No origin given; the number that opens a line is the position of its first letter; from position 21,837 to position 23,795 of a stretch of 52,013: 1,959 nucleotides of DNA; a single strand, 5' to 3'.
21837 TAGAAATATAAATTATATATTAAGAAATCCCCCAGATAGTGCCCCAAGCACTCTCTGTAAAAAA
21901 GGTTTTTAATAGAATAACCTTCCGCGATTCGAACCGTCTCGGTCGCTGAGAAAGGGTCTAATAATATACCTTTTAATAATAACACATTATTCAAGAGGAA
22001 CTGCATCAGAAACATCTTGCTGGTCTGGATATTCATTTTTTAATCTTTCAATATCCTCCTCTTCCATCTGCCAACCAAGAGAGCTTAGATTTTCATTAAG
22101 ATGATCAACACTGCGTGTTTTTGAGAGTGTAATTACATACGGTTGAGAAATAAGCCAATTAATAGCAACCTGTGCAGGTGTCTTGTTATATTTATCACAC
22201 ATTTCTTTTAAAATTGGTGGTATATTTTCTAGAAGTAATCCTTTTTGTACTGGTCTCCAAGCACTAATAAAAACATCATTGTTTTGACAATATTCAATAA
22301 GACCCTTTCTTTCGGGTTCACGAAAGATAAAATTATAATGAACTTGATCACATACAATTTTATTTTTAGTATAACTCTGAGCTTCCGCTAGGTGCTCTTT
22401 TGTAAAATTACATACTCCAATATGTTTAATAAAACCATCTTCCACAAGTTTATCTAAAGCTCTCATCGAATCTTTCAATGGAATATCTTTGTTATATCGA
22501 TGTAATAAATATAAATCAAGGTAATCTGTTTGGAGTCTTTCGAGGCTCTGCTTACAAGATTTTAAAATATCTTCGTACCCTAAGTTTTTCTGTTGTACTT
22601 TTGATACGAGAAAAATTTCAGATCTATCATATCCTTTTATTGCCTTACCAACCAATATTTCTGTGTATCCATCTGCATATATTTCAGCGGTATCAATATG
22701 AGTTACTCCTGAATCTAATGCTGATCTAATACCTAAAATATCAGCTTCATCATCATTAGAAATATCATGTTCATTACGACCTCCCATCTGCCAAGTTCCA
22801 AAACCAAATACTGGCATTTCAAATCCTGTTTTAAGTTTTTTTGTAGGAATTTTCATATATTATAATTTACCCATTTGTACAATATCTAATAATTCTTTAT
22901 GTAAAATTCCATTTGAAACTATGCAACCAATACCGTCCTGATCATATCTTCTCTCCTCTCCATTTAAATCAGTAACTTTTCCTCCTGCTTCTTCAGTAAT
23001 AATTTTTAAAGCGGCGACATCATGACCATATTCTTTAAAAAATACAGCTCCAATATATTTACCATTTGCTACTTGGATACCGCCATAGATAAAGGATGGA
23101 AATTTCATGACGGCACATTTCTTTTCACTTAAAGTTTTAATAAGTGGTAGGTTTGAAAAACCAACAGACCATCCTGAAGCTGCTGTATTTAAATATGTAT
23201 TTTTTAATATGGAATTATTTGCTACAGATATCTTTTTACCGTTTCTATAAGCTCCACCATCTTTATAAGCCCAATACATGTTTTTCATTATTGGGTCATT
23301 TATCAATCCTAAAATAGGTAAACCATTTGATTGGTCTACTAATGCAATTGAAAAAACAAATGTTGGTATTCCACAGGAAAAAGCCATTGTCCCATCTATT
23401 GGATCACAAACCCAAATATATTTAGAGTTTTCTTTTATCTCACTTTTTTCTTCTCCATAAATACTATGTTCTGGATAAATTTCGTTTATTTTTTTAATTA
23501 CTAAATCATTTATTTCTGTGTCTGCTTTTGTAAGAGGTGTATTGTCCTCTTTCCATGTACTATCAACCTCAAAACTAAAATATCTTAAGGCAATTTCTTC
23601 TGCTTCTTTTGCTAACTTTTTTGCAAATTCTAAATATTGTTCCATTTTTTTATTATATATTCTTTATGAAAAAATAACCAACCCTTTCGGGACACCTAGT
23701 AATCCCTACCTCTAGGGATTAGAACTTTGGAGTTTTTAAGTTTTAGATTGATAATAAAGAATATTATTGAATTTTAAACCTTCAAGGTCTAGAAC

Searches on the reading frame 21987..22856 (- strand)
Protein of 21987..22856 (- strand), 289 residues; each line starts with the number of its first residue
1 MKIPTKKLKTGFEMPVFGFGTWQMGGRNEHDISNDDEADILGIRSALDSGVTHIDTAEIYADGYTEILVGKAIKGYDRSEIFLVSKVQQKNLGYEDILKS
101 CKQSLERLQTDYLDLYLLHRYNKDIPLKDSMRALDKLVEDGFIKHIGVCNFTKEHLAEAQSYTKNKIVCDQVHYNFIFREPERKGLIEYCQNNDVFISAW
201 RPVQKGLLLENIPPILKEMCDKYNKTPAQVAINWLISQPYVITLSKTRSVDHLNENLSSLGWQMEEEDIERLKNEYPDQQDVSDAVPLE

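Call 25: search_protein_families(library=pfam, proteins=[window:21987-22856:-], max_evalue=0.001)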
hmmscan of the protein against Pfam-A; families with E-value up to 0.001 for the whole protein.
window:21987-22856:- (289 aa): 1 family
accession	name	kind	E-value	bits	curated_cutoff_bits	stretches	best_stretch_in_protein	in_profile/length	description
PF00248.27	Aldo_ket_red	-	8.6e-62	209.3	24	1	18-273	3-287/291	Aldo/keto reductase family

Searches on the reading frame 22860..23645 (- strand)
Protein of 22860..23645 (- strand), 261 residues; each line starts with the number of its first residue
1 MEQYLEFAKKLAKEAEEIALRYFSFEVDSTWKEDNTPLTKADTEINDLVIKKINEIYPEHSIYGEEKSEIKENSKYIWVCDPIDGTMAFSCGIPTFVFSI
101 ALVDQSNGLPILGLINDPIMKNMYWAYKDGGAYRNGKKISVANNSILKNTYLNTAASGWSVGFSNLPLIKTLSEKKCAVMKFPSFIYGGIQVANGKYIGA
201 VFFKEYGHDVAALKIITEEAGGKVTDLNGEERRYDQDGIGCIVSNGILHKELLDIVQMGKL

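Call 25: search_protein_families(library=pfam, proteins=[window:22860-23645:-], max_evalue=0.001)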
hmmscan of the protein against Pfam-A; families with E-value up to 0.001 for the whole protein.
window:22860-23645:- (261 aa): 1 family
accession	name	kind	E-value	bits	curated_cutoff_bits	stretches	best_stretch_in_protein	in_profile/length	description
PF00459.30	Inositol_P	-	6.2e-47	160.8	27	1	2-255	3-265/271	Inositol monophosphatase family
